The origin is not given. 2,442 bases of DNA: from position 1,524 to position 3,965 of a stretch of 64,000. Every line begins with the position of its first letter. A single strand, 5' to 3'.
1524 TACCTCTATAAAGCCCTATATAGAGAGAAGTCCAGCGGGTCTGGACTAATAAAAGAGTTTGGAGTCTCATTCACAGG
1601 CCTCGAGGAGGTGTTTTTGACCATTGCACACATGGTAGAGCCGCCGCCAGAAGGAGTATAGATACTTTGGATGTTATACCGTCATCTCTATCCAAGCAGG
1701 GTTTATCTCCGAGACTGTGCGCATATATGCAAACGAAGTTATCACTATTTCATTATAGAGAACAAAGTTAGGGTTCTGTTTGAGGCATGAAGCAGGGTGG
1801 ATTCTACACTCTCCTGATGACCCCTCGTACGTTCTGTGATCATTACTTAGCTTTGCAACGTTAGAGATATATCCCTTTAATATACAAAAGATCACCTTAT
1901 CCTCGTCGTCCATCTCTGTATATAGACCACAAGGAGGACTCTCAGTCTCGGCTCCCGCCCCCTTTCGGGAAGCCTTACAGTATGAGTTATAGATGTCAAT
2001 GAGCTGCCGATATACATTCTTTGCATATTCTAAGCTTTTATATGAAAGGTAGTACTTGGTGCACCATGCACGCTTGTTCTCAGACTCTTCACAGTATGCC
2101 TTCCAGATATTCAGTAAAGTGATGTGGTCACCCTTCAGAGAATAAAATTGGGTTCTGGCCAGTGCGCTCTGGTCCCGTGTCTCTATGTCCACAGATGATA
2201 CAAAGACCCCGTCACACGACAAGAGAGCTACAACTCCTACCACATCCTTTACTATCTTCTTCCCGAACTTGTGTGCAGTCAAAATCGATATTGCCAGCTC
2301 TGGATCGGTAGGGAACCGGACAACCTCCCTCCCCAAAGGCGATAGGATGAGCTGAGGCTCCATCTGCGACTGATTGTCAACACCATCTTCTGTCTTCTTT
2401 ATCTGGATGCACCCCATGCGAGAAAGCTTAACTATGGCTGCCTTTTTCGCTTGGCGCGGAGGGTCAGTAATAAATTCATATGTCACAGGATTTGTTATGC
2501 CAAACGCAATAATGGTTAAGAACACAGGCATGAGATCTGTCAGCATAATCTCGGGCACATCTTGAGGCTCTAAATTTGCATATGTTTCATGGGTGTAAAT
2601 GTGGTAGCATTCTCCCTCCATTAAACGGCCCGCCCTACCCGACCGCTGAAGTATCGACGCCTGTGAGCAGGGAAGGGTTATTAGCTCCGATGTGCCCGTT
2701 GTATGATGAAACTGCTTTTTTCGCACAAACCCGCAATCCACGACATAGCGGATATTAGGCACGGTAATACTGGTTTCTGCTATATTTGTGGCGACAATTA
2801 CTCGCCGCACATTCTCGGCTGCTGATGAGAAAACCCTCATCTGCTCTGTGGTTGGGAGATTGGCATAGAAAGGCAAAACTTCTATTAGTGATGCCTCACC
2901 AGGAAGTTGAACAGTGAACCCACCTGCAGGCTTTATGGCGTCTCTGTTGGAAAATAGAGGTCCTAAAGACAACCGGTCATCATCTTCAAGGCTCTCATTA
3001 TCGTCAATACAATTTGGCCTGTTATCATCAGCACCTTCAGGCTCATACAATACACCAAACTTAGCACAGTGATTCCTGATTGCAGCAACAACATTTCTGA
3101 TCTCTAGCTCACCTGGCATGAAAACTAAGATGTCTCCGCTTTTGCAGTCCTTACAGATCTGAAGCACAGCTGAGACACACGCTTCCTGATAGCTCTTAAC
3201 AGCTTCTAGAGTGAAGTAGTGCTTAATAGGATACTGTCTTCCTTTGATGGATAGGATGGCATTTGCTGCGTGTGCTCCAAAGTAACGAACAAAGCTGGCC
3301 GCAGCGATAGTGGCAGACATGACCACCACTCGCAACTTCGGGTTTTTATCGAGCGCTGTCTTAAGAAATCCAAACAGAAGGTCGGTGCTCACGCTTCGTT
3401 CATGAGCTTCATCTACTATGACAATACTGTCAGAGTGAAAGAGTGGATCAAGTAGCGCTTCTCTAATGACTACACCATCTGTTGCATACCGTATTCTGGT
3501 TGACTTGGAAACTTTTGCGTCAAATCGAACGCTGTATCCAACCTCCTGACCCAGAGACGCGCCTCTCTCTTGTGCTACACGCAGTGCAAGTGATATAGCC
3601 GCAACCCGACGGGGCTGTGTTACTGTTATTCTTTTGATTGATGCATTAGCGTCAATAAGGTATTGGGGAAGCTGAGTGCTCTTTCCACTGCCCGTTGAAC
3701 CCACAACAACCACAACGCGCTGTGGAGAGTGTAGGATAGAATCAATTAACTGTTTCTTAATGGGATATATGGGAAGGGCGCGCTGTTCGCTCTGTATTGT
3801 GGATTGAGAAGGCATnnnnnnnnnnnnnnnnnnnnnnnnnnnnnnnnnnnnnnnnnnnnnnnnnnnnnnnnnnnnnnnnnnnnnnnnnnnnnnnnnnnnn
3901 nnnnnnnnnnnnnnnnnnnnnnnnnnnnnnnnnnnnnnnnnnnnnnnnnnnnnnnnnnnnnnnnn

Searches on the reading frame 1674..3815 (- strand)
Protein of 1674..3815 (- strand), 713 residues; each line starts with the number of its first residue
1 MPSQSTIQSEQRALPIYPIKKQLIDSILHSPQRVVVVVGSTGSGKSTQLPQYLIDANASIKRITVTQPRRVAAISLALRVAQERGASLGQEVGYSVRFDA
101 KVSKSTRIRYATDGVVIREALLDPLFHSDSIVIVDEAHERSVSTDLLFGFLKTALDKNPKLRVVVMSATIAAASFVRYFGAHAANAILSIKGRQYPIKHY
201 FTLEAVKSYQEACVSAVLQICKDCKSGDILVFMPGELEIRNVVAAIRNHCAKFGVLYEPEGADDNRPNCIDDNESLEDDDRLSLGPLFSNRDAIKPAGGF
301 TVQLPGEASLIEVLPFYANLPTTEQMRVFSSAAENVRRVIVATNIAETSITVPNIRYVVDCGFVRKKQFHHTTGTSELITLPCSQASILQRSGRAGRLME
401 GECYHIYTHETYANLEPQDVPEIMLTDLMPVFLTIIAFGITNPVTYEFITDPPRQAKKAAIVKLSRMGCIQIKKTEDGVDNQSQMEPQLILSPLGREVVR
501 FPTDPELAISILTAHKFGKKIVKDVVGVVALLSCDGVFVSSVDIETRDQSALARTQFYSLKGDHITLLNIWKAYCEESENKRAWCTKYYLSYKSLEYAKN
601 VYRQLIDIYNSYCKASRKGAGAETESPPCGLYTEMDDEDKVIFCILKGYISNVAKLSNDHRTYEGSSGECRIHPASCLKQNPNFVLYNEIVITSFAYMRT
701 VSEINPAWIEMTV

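Call 14: find_encoding_contigs(protein=window:1674-3815:-, flank=6000, max_places=8)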
Protein window:1674-3815:- (713 aa): 23 contigs read that carry it; 2 places shown.
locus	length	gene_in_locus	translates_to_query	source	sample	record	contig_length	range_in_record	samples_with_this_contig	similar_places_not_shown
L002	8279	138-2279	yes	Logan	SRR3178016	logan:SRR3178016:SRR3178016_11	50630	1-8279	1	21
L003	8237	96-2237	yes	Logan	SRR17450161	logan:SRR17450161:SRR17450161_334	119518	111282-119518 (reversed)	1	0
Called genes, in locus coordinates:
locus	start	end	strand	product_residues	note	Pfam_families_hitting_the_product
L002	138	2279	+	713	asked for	PF00270:DEAD, PF00437:T2SSE (weak), PF13604:AAA_30 (faint), PF00271:Helicase_C, PF21010:HA2_C (weak), PF07717:OB_NTP_bind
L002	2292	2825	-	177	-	PF13304:AAA_21 (weak)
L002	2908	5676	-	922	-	PF01496:V_ATPase_I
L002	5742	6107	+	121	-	-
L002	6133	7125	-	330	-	-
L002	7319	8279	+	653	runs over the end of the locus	PF00069:Pkinase, PF07714:PK_Tyr_Ser-Thr, PF00069:Pkinase, PF07714:PK_Tyr_Ser-Thr, PF14531:Kinase-like (weak), PF12796:Ank_2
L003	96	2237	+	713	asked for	PF00270:DEAD, PF00437:T2SSE (weak), PF13604:AAA_30 (faint), PF00271:Helicase_C, PF21010:HA2_C (weak), PF07717:OB_NTP_bind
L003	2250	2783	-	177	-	PF13304:AAA_21 (weak)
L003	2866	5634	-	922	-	PF01496:V_ATPase_I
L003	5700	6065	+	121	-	-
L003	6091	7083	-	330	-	-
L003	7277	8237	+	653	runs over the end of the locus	PF00069:Pkinase, PF07714:PK_Tyr_Ser-Thr, PF00069:Pkinase, PF07714:PK_Tyr_Ser-Thr, PF14531:Kinase-like (weak), PF12796:Ank_2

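Call 27: list_cluster_members(proteins=[window:1674-3815:-, window:55656-58448:+, window:4295-4882:+, window:54832-55392:+, window:50555-51814:-, window:5251-7761:+, window:44447-50110:-])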
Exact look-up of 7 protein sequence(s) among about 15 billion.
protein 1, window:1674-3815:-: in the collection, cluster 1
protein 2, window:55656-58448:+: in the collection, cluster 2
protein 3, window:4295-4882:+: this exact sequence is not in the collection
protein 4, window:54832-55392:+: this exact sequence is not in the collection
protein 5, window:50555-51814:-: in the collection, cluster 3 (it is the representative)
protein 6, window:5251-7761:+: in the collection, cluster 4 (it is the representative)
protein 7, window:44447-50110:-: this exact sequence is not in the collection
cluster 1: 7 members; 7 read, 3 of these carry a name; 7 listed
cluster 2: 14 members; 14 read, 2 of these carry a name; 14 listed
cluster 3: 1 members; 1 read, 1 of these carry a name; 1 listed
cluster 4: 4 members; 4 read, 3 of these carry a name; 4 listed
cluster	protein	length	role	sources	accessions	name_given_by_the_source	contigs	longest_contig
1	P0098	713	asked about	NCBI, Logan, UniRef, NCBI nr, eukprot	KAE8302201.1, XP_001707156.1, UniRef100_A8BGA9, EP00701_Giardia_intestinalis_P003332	putative RNA helicase [Giardia duodenalis] | RNA helicase n=1 Tax=Giardia intestinalis (strain ATCC 50803 / WB clone C6) TaxID=184922 ... | putative RNA helicase [Giardia intestinalis]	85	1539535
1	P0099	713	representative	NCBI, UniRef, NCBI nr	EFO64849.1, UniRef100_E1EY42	RNA helicase, putative [Giardia lamblia P15] | RNA helicase, putative n=1 Tax=Giardia intestinalis (strain P15) TaxID=658858 ...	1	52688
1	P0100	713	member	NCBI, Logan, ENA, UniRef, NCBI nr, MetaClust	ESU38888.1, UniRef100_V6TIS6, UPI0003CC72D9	RNA helicase [Giardia duodenalis] | RNA helicase n=1 Tax=Giardia intestinalis TaxID=5741 RepID=V6TIS6_GIAIN | RNA helicase [Giardia intestinalis]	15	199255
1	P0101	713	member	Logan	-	-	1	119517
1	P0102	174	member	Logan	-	-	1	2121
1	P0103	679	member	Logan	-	-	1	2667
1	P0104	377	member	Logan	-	-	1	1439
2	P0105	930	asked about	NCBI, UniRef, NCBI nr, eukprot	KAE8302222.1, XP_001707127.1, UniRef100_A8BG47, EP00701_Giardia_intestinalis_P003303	Kelch motif-containing protein [Giardia duodenalis] | Kelch motif-containing protein n=1 Tax=Giardia intestinalis (strain ATCC 50803 / WB clone ... | Kelch motif-containing protein [Giardia intestinalis]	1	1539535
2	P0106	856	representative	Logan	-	-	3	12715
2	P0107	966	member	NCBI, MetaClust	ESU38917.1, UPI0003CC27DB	Putative Kelch motif protein, partial [Giardia duodenalis] | status=active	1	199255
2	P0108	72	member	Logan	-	-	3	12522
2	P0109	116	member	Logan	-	-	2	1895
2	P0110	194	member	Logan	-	-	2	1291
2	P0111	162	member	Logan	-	-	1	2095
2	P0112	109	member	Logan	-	-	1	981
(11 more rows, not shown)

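Call 28: find_encoding_contigs(protein=P0099, flank=8000, max_places=3)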
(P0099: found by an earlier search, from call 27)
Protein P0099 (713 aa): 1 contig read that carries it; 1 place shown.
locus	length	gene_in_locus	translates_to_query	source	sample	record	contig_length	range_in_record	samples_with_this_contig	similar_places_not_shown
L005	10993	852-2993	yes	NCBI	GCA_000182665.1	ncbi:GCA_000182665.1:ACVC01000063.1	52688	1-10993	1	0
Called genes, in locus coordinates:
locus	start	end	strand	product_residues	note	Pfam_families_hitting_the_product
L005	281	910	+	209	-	-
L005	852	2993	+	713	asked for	PF00270:DEAD (weak), PF00271:Helicase_C, PF21010:HA2_C (weak), PF07717:OB_NTP_bind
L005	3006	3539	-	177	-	PF13304:AAA_21 (weak)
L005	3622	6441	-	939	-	PF01496:V_ATPase_I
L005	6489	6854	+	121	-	-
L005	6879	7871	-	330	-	-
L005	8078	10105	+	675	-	PF00069:Pkinase, PF07714:PK_Tyr_Ser-Thr, PF00069:Pkinase, PF07714:PK_Tyr_Ser-Thr, PF14531:Kinase-like (weak), PF12796:Ank_2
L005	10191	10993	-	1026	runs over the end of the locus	-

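Call 29: find_encoding_contigs(protein=P0100, flank=8000, max_places=3)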
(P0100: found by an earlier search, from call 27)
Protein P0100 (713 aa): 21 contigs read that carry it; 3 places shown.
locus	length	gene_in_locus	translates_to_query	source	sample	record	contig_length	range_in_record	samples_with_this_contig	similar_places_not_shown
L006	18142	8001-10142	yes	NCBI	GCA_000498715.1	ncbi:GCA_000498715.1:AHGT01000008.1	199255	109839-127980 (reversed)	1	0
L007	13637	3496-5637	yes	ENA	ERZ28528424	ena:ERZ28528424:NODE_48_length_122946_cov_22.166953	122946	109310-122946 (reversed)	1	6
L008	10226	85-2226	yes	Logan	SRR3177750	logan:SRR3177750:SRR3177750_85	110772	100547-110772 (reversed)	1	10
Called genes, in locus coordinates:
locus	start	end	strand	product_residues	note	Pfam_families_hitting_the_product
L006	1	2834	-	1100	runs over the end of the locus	-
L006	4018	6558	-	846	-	PF03302:VSP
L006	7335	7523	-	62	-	-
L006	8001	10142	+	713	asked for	PF00270:DEAD, PF00437:T2SSE (weak), PF13604:AAA_30 (faint), PF00271:Helicase_C, PF21010:HA2_C (weak), PF07717:OB_NTP_bind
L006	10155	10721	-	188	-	PF13304:AAA_21 (weak)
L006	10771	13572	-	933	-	PF01496:V_ATPase_I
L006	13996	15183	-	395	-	-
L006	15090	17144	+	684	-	PF00069:Pkinase, PF07714:PK_Tyr_Ser-Thr, PF00069:Pkinase, PF07714:PK_Tyr_Ser-Thr, PF14531:Kinase-like (weak), PF12796:Ank_2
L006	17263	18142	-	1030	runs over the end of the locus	-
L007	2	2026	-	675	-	?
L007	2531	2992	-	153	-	-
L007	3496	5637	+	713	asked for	PF00270:DEAD, PF00437:T2SSE (weak), PF13604:AAA_30 (faint), PF00271:Helicase_C, PF21010:HA2_C (weak), PF07717:OB_NTP_bind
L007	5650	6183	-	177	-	PF13304:AAA_21 (weak)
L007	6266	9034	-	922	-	PF01496:V_ATPase_I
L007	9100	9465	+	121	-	-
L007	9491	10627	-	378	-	-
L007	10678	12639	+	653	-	PF00069:Pkinase, PF07714:PK_Tyr_Ser-Thr, PF00069:Pkinase, PF07714:PK_Tyr_Ser-Thr, PF14531:Kinase-like (weak), PF12796:Ank_2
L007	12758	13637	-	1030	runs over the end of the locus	-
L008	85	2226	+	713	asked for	PF00270:DEAD, PF00437:T2SSE (weak), PF13604:AAA_30 (faint), PF00271:Helicase_C, PF21010:HA2_C (weak), PF07717:OB_NTP_bind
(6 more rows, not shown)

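Call 33: find_encoding_contigs(protein=P0107, flank=8000, max_places=3)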
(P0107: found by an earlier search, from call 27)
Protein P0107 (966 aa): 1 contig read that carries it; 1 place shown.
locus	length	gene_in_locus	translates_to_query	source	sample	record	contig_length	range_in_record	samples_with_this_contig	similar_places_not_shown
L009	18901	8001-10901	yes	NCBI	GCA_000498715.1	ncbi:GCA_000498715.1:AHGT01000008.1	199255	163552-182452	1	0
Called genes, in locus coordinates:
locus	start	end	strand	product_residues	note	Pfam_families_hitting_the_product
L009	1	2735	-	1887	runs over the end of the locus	PF24656:CEPT76_peptidase (weak), PF24671:DRC7_C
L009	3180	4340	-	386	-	PF03302:VSP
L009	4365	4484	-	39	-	-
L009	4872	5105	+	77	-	-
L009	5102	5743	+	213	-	PF00069:Pkinase, PF07714:PK_Tyr_Ser-Thr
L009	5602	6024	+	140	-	-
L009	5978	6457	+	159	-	PF12796:Ank_2 (faint), PF00023:Ank (faint)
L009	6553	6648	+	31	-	-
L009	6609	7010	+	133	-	PF00023:Ank (faint), PF12796:Ank_2, PF13637:Ank_4 (faint)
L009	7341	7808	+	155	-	-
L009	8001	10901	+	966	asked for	PF13415:Beta-prop_FBX42, PF13418:Beta-prop_TYW4 (faint), PF24681:Kelch_KLHDC2_KLHL20_DRC7, PF13854:Kelch_HCF, PF24681:Kelch_KLHDC2_KLHL20_DRC7, PF24981:Beta-prop_ATRN-LZTR1, PF13415:Beta-prop_FBX42, PF24981:Beta-prop_ATRN-LZTR1, +4 more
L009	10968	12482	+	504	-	PF00149:Metallophos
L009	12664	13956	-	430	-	PF04851:ResIII (weak), PF00270:DEAD, PF00271:Helicase_C, PF22590:Cas3-like_C_2 (weak)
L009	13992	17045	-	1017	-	PF00069:Pkinase, PF07714:PK_Tyr_Ser-Thr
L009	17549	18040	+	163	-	PF01412:ArfGap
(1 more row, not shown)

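Call 39: find_homologous_proteins(query=window:1674-3815:-, max_evalue=1e-100)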
Query window:1674-3815:- (713 aa): 2843 proteins with E <= 1e-100 among 8000 candidates; the best 120 are listed.
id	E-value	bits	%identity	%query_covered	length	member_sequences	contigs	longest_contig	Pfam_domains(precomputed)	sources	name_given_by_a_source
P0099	0.0e+0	1488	92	100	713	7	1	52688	PF00270.36,PF00271.38,PF07717.23,PF21010.3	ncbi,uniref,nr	ncbi:RNA helicase, putative [Giardia lamblia P15]|uniref:RNA helicase, putative n=1 Tax=Giardia inte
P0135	0.0e+0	1356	84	100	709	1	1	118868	PF00270.36,PF00437.27,PF13604.13,PF00271.38,PF07717.23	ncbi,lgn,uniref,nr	ncbi:putative RNA helicase [Giardia duodenalis assemblage B]|uniref:Putative RNA helicase n=1 Tax=Gi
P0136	0.0e+0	1351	84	100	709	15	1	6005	PF00270.36,PF00437.27,PF13604.13,PF00271.38,PF07717.23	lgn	-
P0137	0.0e+0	1330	82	100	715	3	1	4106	PF00270.36,PF13604.13,PF00271.38,PF07717.23,PF21010.3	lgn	-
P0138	3.6e-212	724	49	99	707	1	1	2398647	PF00270.36,PF00271.38,PF07717.23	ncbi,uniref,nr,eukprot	ncbi:putative RNA helicase [Giardia muris]|uniref:Putative RNA helicase n=1 Tax=Giardia muris TaxID=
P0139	5.9e-183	628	46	96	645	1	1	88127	PF00270.36,PF13401.13,PF00271.38,PF07717.23,PF21010.3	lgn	-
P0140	3.0e-151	523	33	80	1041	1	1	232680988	PF00270.36,PF13245.13,PF13401.13,PF00271.38,PF07717.23,PF04408.30,PF00448.29,PF25199.2,PF21010.3,PF20720.4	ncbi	ncbi:pre-mRNA-splicing factor ATP-dependent RNA helicase DHX16 [Ixodes scapularis]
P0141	1.0e-138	482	38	98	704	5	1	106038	PF00270.36,PF00271.38,PF07717.23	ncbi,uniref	ncbi:Pre-mRNA-splicing_factor ATP-dependent RNA helicase [Hexamita inflata]|uniref:Pre-mRNA-splicing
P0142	2.5e-126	441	36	99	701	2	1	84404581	PF00270.36,PF00271.38,PF07717.23,PF04408.30,PF21010.3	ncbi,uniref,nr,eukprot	ncbi:probable ATP-dependent RNA helicase DHX35 [Latimeria chalumnae]|uniref:probable ATP-dependent R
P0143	2.8e-125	437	37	98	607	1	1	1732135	PF00270.36,PF00271.38,PF07717.23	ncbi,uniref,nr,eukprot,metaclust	ncbi:Pre-mRNA-splicing factor ATP-dependent RNA helicase [Spironucleus salmonicida]|uniref:Pre-mRNA-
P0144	1.1e-122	429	37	99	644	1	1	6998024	PF00270.36,PF13401.13,PF00271.38,PF07717.23,PF04408.30,PF21010.3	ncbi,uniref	ncbi:ATP-dependent RNA helicase DHX33-like [Halichondria panicea]|uniref:ATP-dependent RNA helicase 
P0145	8.8e-121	422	29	80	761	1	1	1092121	PF00270.36,PF00271.38,PF07717.23,PF21010.3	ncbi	ncbi:hypothetical protein ABG067_000414 [Albugo candida]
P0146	3.3e-120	421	36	99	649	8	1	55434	PF00270.36,PF13401.13,PF00271.38,PF07717.23,PF04408.30,PF21010.3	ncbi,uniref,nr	ncbi:hypothetical protein CcCBS67573_g04688 [Chytriomyces confervae]|uniref:RNA helicase n=1 Tax=Chy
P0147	7.0e-120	420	36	99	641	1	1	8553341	PF00270.36,PF13245.13,PF13401.13,PF00271.38,PF07717.23,PF21010.3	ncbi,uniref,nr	ncbi:ATP-dependent RNA helicase DHX33-like [Corticium candelabrum]|uniref:ATP-dependent RNA helicase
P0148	7.6e-120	419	36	98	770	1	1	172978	PF00270.36,PF13401.13,PF00271.38,PF07717.23,PF04408.30,PF21010.3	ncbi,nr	ncbi:putative ATP-dependent RNA helicase dhx33 [Rhizophlyctis rosea]|nr:putative ATP-dependent RNA h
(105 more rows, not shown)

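Call 40: find_encoding_contigs(protein=P0135, flank=10000, max_places=3)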
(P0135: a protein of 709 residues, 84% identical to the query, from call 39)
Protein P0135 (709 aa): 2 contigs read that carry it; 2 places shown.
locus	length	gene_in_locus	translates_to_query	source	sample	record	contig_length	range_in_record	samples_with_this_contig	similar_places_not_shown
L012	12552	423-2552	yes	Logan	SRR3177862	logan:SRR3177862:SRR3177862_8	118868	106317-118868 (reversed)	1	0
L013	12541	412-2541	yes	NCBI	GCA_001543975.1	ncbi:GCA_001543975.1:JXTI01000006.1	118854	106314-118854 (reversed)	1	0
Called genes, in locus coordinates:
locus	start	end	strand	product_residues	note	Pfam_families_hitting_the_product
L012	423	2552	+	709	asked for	PF00270:DEAD (weak), PF00437:T2SSE (faint), PF13604:AAA_30 (weak), PF00271:Helicase_C, PF07717:OB_NTP_bind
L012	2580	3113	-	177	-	PF13304:AAA_21 (weak)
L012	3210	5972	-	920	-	PF01496:V_ATPase_I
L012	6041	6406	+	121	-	-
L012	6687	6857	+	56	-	-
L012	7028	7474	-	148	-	-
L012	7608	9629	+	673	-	PF00069:Pkinase, PF07714:PK_Tyr_Ser-Thr, PF00069:Pkinase, PF07714:PK_Tyr_Ser-Thr, PF14531:Kinase-like (weak), PF12796:Ank_2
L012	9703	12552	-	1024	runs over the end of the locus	-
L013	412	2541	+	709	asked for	PF00270:DEAD (weak), PF00437:T2SSE (faint), PF13604:AAA_30 (weak), PF00271:Helicase_C, PF07717:OB_NTP_bind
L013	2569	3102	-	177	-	PF13304:AAA_21 (weak)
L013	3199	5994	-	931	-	PF01496:V_ATPase_I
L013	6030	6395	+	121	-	-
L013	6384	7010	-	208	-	-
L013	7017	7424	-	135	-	-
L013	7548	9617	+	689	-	PF00069:Pkinase, PF07714:PK_Tyr_Ser-Thr, PF00069:Pkinase, PF07714:PK_Tyr_Ser-Thr, PF14531:Kinase-like (weak), PF12796:Ank_2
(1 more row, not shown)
